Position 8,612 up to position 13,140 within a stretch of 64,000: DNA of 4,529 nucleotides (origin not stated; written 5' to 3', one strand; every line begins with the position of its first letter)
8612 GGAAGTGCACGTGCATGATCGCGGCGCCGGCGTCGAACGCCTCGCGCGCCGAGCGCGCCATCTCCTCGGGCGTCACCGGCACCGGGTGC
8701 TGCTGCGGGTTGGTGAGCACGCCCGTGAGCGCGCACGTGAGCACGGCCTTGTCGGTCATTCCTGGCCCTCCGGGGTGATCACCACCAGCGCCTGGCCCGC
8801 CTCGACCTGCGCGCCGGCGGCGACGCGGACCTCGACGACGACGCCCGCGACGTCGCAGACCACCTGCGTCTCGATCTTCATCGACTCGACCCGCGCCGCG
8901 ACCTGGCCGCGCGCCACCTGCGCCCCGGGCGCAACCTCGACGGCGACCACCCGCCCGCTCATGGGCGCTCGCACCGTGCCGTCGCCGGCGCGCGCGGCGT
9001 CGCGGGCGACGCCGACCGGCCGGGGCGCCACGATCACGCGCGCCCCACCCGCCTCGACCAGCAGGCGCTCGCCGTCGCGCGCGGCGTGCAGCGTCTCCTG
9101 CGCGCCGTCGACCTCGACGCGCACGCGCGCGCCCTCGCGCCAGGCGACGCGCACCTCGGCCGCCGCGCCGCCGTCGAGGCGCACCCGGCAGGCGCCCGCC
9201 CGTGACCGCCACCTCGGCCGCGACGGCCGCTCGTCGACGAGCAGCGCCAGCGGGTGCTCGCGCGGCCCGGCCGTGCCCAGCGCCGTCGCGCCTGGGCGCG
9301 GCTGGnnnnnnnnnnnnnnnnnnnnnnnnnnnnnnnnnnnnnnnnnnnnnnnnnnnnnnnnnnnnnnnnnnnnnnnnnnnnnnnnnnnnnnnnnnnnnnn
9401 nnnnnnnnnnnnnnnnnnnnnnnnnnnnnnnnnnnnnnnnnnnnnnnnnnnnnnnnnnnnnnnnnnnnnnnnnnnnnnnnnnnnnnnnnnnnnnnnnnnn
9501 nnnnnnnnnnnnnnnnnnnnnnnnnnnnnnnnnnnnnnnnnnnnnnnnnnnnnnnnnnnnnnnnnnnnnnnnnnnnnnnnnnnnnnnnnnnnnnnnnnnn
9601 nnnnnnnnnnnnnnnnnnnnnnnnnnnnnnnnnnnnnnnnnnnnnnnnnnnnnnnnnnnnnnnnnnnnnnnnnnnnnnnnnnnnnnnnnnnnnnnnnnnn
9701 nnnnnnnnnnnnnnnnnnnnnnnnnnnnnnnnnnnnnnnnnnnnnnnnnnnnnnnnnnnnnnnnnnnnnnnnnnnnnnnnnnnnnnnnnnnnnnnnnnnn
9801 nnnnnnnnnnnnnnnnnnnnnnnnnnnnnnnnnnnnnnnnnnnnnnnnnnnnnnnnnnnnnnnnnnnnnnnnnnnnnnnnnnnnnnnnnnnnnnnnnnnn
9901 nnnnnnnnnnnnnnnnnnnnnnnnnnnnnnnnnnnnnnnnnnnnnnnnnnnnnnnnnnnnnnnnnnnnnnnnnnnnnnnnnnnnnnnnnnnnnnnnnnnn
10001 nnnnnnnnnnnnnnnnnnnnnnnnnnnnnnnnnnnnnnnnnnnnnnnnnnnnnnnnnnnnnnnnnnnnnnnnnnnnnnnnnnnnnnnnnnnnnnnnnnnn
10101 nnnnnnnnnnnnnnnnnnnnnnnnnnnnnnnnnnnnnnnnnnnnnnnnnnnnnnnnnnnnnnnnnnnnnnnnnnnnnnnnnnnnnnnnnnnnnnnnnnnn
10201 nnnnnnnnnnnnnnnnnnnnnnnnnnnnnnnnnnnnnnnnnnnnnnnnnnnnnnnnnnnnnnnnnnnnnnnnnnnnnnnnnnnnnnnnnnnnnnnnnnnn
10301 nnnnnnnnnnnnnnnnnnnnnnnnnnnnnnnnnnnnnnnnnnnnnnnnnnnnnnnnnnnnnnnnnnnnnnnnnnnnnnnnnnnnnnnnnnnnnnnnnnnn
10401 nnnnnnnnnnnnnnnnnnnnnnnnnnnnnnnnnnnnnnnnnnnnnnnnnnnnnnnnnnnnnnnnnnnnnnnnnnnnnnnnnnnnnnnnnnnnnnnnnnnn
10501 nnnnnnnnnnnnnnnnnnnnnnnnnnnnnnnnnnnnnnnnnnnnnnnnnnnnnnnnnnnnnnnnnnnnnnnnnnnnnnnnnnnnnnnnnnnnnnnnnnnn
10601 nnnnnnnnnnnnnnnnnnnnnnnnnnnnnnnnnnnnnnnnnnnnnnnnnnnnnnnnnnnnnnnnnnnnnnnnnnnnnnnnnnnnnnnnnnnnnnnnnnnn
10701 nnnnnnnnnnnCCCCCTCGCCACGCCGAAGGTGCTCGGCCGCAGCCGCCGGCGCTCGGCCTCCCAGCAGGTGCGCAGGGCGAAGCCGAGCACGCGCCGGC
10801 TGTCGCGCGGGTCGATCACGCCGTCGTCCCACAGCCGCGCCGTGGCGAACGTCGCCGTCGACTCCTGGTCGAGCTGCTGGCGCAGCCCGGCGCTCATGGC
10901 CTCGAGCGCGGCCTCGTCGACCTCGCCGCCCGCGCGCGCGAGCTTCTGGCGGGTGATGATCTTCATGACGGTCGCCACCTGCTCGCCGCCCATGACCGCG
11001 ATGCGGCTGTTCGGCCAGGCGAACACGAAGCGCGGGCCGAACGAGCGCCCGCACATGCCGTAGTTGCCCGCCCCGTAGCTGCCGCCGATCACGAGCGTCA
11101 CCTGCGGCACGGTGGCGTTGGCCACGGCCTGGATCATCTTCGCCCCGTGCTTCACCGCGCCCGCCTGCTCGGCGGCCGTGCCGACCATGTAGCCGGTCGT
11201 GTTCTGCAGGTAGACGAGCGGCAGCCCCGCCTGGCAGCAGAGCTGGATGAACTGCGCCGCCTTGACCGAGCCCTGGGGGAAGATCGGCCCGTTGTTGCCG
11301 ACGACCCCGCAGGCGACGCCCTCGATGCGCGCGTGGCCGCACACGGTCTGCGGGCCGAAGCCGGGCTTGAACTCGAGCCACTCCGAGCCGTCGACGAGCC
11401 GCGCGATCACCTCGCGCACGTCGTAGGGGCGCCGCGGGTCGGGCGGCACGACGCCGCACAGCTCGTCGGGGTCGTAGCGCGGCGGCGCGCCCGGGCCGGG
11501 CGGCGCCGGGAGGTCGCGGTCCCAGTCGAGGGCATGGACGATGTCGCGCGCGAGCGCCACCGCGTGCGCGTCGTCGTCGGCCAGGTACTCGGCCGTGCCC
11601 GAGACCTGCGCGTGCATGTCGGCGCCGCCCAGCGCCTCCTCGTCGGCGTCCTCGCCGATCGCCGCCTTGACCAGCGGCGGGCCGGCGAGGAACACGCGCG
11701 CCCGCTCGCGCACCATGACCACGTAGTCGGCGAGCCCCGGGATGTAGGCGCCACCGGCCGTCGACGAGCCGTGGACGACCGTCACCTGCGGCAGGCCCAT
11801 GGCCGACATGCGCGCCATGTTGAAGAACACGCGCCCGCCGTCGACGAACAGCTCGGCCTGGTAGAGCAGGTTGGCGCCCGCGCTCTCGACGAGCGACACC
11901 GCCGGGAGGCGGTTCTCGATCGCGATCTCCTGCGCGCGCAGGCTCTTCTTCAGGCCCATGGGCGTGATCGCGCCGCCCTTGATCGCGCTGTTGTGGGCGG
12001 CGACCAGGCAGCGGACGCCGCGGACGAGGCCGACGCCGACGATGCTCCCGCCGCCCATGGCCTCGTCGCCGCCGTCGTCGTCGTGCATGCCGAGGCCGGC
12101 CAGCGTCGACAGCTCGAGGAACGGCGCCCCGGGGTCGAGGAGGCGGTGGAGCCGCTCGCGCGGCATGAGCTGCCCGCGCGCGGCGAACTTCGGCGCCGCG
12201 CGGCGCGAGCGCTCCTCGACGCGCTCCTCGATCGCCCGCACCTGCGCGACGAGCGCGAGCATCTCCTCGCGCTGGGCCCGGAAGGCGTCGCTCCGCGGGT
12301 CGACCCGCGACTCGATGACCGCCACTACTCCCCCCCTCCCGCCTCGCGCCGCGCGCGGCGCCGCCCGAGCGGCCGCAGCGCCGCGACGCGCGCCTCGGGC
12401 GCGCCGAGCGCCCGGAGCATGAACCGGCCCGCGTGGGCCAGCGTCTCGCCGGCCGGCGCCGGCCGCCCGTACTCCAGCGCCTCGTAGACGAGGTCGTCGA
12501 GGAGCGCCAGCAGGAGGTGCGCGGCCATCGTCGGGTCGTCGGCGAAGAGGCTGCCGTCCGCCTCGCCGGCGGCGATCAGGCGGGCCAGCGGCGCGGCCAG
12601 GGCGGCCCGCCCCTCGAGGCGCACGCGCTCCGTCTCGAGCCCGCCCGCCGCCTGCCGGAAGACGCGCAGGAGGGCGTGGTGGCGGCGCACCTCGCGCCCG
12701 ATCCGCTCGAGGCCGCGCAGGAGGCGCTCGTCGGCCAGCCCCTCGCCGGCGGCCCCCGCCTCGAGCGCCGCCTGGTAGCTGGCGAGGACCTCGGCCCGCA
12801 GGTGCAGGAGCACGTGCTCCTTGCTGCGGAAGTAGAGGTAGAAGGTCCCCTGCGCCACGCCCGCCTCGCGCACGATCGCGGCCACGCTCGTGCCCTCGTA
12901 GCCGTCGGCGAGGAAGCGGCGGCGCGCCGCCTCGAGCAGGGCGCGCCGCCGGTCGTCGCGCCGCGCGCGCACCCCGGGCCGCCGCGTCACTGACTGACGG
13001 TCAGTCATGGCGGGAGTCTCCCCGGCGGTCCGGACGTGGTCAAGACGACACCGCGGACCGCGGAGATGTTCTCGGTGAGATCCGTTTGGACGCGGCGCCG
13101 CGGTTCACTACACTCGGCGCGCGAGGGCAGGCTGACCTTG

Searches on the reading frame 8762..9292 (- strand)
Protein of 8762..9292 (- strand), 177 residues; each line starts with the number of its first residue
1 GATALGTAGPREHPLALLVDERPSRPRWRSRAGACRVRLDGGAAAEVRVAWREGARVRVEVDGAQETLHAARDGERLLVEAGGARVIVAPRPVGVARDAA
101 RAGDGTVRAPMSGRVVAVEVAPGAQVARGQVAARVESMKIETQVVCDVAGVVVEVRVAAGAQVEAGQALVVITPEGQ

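Call 44: search_protein_families(library=pfam, max_evalue=0.00001, proteins=[window:8762-9292:-])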
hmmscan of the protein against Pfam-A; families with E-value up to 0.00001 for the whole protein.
window:8762-9292:- (177 aa): 3 families
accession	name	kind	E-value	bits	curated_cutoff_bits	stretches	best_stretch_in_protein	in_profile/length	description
PF00364.28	Biotin_lipoyl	-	8.2e-15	54.8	22.1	1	106-172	2-73/73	Biotin-requiring enzyme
PF13533.13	Biotin_lipoyl_2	-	6.8e-10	39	29.8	0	147-172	6-31/32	Biotin-lipoyl like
PF21139.3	BT_MCC_alpha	-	5.5e-07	30.4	31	1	9-88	36-113/118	Methylcrotonyl-CoA carboxylase, alpha-subunit, BT domain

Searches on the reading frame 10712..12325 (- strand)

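Call 44: search_protein_families(library=pfam, max_evalue=0.00001, proteins=[window:10712-12325:-])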
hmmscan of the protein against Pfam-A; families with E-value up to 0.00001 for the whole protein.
window:10712-12325:- (538 aa): 2 families
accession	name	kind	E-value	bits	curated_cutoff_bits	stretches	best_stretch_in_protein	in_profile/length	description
PF01039.27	Carboxyl_trans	-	6.1e-130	434.6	22.3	1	49-527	4-485/493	Carboxyl transferase domain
PF03255.19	ACCA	-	1.2e-15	57.9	23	2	112-206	120-214/310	Acetyl co-enzyme A carboxylase carboxyltransferase-like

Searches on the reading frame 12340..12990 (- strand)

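Call 44: search_protein_families(library=pfam, max_evalue=0.00001, proteins=[window:12340-12990:-])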
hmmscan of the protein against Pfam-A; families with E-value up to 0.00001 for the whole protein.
window:12340-12990:- (217 aa): 1 family
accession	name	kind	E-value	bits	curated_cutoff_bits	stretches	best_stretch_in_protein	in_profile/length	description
PF00440.29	TetR_N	-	7.3e-16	58.1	24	1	18-63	1-46/47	Bacterial regulatory proteins, tetR family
